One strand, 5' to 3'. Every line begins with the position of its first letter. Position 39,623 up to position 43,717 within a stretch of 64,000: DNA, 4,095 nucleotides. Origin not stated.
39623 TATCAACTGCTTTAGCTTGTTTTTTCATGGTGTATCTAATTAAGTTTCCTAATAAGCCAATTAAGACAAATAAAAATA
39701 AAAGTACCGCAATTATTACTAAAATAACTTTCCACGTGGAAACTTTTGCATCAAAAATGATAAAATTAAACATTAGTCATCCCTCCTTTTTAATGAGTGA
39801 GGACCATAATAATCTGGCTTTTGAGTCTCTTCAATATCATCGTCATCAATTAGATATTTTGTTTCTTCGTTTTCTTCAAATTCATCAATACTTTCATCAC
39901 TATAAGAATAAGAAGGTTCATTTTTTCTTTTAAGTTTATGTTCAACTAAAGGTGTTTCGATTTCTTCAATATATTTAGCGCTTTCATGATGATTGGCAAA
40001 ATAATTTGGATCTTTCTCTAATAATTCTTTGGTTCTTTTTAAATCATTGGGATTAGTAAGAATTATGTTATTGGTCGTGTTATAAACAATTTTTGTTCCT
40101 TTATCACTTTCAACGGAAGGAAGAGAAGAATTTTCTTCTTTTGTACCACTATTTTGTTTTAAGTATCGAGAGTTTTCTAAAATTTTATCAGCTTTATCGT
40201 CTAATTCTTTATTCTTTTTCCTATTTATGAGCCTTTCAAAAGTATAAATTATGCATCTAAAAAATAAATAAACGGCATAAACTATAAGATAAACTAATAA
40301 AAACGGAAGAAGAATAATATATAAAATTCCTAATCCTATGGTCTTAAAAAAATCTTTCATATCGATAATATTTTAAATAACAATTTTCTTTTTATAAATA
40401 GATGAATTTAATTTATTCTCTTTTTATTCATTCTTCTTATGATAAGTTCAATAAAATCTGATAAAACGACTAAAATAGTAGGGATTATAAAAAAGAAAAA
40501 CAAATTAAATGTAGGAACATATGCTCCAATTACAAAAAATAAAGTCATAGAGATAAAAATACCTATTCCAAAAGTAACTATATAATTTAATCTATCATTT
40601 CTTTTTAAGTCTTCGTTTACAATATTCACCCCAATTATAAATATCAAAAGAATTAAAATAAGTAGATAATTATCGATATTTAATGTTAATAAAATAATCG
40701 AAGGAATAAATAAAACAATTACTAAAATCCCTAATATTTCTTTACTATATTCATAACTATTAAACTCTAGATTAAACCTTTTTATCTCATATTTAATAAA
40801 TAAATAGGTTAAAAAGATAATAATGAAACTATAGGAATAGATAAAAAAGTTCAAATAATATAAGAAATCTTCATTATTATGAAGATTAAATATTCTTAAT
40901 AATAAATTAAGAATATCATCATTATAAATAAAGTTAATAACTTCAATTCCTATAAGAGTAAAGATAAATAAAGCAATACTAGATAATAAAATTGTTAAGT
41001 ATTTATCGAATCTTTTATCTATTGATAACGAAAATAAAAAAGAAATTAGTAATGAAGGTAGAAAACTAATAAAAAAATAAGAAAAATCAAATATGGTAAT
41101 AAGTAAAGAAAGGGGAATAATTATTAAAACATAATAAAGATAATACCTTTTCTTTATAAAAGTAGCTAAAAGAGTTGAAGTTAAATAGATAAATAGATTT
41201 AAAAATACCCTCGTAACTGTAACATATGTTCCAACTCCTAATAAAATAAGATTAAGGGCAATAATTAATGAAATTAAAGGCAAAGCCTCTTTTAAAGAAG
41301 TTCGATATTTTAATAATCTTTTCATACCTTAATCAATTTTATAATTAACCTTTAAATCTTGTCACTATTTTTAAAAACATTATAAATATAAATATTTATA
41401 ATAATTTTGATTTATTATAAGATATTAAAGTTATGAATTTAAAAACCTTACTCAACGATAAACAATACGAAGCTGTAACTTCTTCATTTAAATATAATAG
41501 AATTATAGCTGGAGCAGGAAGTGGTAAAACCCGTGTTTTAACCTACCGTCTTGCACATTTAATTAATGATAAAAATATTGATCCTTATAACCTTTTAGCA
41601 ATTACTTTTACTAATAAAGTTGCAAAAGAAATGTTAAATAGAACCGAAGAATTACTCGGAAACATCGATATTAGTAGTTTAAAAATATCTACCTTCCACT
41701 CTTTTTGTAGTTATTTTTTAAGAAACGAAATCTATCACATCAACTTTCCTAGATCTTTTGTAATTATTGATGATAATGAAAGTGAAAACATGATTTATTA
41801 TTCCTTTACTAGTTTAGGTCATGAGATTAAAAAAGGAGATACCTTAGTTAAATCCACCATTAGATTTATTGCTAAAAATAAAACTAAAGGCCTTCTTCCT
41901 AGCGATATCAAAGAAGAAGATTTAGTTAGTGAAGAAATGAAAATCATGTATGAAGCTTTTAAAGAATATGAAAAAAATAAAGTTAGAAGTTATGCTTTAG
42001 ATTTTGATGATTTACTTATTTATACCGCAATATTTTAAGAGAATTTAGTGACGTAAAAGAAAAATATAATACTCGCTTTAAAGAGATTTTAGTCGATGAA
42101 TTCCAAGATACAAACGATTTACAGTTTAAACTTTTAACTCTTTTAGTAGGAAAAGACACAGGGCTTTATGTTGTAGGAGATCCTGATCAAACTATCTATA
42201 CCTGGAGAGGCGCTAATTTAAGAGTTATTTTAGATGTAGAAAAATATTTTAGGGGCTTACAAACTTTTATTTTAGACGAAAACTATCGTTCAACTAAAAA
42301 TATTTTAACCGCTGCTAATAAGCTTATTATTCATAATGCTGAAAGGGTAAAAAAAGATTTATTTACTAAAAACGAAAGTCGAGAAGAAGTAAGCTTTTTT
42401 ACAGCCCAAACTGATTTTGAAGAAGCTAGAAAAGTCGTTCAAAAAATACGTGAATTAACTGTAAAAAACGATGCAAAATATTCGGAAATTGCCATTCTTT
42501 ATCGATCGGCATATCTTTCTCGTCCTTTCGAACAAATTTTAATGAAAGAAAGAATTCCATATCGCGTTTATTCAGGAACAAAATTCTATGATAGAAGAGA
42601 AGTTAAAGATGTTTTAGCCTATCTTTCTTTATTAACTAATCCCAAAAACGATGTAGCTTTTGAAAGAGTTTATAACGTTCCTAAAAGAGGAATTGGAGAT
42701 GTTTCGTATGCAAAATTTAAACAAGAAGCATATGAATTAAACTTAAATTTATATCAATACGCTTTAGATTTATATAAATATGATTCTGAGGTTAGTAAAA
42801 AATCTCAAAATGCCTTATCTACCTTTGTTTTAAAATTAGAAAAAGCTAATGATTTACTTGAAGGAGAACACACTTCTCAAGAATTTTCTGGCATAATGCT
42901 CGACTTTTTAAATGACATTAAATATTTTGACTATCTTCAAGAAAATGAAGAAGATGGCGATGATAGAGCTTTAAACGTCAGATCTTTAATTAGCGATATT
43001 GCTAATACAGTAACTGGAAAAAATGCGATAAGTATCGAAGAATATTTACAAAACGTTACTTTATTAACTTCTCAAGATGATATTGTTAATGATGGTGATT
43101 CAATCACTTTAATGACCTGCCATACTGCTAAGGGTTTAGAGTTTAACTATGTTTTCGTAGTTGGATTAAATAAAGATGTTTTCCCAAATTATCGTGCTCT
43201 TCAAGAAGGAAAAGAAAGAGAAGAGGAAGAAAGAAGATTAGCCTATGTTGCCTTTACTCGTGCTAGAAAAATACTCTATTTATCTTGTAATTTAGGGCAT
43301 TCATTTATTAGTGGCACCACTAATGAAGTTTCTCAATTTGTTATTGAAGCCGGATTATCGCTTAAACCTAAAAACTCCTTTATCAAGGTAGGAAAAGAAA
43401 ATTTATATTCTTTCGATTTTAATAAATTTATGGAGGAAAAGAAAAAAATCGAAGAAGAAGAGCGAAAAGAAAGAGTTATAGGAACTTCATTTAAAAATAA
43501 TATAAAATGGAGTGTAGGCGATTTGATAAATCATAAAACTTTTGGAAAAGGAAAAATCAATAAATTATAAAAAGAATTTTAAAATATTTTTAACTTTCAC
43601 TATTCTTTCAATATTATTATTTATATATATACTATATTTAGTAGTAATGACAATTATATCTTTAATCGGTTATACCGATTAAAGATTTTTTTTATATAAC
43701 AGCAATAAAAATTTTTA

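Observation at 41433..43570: Second, frameshifted pcrA paralog 7 kb upstream of the intact pcrA-ligA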

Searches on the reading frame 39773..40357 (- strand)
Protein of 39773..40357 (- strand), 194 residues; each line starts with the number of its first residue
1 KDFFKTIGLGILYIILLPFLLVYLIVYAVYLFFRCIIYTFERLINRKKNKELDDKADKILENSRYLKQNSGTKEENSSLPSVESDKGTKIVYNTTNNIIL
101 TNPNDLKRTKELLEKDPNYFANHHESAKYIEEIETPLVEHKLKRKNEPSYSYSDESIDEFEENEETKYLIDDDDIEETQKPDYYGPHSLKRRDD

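Call 27: search_protein_families(library=pfam, proteins=[window:39773-40357:-], max_evalue=0.01)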
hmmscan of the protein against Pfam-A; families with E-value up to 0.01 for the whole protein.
window:39773-40357:- (194 aa): 2 families
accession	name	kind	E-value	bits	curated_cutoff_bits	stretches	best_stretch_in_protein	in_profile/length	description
PF13314.11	DUF4083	-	0.0023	18.3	25.4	1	12-61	6-52/57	Domain of unknown function (DUF4083)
PF07766.19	LETM1_RBD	-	0.0052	16.8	25.3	1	2-93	15-99/229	LETM1-like, RBD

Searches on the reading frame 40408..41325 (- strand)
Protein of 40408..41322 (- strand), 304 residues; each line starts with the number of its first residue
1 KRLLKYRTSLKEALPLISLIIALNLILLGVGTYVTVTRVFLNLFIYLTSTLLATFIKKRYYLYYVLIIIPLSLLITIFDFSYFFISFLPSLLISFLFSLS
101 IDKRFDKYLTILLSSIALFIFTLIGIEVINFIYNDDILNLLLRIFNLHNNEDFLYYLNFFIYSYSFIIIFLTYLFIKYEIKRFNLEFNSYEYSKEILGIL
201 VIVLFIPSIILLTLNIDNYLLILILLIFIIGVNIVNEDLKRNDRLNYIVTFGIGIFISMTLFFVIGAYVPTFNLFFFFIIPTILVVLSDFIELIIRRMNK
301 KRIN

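Call 8: search_protein_families(library=ncbifam, proteins=[window:40408-41322:-])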
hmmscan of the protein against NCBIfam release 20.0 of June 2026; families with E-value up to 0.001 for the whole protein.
window:40408-41322:- (304 aa): 0 families

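Call 27: search_protein_families(library=pfam, proteins=[window:40408-41322:-], max_evalue=0.01)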
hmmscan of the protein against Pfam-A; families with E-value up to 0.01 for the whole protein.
window:40408-41322:- (304 aa): 0 families

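Call 33: find_encoding_contigs(protein=window:40408-41322:-, flank=6000, max_places=10)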
Protein window:40408-41322:- (304 aa): no gene with exactly this product is on record in the collection.
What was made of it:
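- Tried and rejected: The first look-up failed because I gave minus-strand coordinates that included the stop codon (call 33).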

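Call 34: find_encoding_contigs(protein=window:40411-41325:-, flank=6000, max_places=10)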
Protein window:40411-41325:- (305 aa): 2 contigs read that carry it; 1 place shown.
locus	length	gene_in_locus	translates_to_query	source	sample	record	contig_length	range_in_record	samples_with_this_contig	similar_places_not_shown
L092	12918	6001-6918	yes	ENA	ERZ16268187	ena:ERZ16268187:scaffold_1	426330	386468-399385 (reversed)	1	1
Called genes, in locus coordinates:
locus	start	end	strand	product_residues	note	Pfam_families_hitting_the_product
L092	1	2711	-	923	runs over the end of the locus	-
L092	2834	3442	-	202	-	-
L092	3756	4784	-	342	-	PF13361:UvrD_C, PF13538:UvrD_C_2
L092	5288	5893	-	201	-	PF00580:UvrD-helicase, PF13245:AAA_19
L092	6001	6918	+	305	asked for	-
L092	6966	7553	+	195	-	-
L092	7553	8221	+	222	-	-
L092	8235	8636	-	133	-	-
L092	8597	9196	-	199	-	-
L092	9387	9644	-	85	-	-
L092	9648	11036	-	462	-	PF01336:tRNA_anti-codon, PF00152:tRNA-synt_2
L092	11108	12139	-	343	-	PF00814:TsaD, PF22521:HypF_C_2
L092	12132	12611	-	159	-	PF13673:Acetyltransf_10, PF00583:Acetyltransf_1, PF13508:Acetyltransf_7, PF08445:FR47 (weak)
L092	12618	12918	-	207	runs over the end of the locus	PF00814:TsaD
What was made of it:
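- Tried and rejected: The corrected look-up found only the window's own genome (call 34), so it gave no extra strains.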

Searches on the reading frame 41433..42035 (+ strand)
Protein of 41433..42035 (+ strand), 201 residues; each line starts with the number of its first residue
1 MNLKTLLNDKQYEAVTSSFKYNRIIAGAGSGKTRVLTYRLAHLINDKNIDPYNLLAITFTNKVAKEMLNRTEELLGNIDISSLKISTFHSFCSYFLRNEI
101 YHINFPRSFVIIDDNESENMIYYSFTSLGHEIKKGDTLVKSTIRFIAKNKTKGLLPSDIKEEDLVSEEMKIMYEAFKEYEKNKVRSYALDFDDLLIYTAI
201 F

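Call 8: search_protein_families(library=ncbifam, proteins=[window:41433-42035:+])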
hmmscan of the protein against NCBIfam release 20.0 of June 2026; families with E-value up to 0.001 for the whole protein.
window:41433-42035:+ (201 aa): 11 families
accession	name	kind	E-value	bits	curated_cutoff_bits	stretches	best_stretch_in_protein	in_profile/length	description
TIGR01073.1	pcrA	equivalog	1.3e-46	159.3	911.2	1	6-198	4-192/725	DNA helicase PcrA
NF008743.0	PRK11773.1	equivalog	1.6e-38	132.6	965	1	5-197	8-195/720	DNA helicase II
TIGR01075.1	uvrD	equivalog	7.4e-37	127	1144.45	1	6-196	4-189/715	DNA helicase II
TIGR01074.1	rep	equivalog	4.2e-36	124.4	951.45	1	7-197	2-188/668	DNA helicase Rep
NF008172.0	PRK10919.1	equivalog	6.3e-25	87.5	1168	1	7-197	3-189/673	DNA helicase Rep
NF008276.0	PRK11054.1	equivalog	5e-17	61.6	543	1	7-97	197-284/684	DNA helicase IV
TIGR02784.1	addA_alphas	equivalog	1.5e-14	53.4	860.75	1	25-77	16-67/1138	double-strand break repair helicase AddA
TIGR02785.1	addA_Gpos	equivalog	6.6e-14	50.7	707.65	1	9-121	4-130/1234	helicase-exonuclease AddAB subunit AddA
NF010487.0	PRK13909.1-4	equivalog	3.4e-10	38.8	759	1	20-71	5-55/924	RecB-like helicase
NF010485.0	PRK13909.1-2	equivalog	1.8e-09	36.4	650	1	25-76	9-59/909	RecB-like helicase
TIGR00609.1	recB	equivalog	0.00015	20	696.05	1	24-100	14-91/1175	exodeoxyribonuclease V subunit beta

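Call 9: find_encoding_contigs(protein=window:41433-42035:+, flank=10000, max_places=10)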
Protein window:41433-42035:+ (201 aa): 2 contigs read that carry it; 1 place shown.
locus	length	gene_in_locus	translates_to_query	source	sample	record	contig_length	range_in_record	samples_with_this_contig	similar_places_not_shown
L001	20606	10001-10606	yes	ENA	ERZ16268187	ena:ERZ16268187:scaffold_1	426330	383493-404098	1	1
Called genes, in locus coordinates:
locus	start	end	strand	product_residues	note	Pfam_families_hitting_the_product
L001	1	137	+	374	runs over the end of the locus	PF07155:ECF-ribofla_trS, PF09515:Thia_YuaJ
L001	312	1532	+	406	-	-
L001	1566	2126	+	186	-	PF04167:DUF402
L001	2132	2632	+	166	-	PF02367:TsaE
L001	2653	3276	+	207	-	PF00814:TsaD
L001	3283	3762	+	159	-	PF13673:Acetyltransf_10, PF00583:Acetyltransf_1, PF13508:Acetyltransf_7, PF08445:FR47 (weak)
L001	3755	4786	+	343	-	PF00814:TsaD, PF22521:HypF_C_2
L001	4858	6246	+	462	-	PF01336:tRNA_anti-codon, PF00152:tRNA-synt_2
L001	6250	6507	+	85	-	-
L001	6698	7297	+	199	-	-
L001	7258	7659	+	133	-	-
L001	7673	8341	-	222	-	-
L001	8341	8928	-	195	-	-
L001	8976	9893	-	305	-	-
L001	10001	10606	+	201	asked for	PF00580:UvrD-helicase, PF13245:AAA_19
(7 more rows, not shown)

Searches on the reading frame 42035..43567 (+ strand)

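Call 8: search_protein_families(library=ncbifam, proteins=[window:42035-43567:+])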
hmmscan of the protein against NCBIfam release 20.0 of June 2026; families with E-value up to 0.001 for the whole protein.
window:42035-43567:+ (511 aa): 14 families
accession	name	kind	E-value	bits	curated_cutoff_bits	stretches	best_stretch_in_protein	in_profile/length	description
TIGR01073.1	pcrA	equivalog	4.2e-126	422.1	911.2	1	2-508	197-693/725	DNA helicase PcrA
NF008743.0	PRK11773.1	equivalog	2.1e-112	376.8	965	1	3-509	202-687/720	DNA helicase II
TIGR01075.1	uvrD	equivalog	1.2e-108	364.3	1144.45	1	5-508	199-683/715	DNA helicase II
TIGR01074.1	rep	equivalog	1.5e-103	347.4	951.45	1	2-438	194-632/668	DNA helicase Rep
NF008172.0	PRK10919.1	equivalog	4.5e-82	276.3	1168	1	4-435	197-629/673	DNA helicase Rep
TIGR02785.1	addA_Gpos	equivalog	1e-36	126.3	707.65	2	5-97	379-479/1234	helicase-exonuclease AddAB subunit AddA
TIGR00609.1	recB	equivalog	3.1e-32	111.7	696.05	2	7-103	364-460/1175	exodeoxyribonuclease V subunit beta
NF008276.0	PRK11054.1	equivalog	1.2e-26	93.4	543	2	8-121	424-540/684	DNA helicase IV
NF010485.0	PRK13909.1-2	equivalog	8.3e-23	80.5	650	1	13-277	330-574/909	RecB-like helicase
NF010487.0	PRK13909.1-4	equivalog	1.1e-17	63.6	759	1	13-197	326-523/924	RecB-like helicase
NF008128.0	PRK10876.1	equivalog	3.7e-13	48.1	1697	1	12-100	375-463/1181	exodeoxyribonuclease V subunit beta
TIGR02784.1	addA_alphas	equivalog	6.3e-12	44.7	860.75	1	17-98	393-493/1138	double-strand break repair helicase AddA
TIGR01448.2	helicase_RecD2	equivalog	4.2e-06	25.2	500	1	9-155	403-543/713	SF1B family DNA helicase RecD2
NF041254.1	motor_HelR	exception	0.00042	18.7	750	0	8-98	512-599/706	RNA polymerase recycling motor ATPase HelR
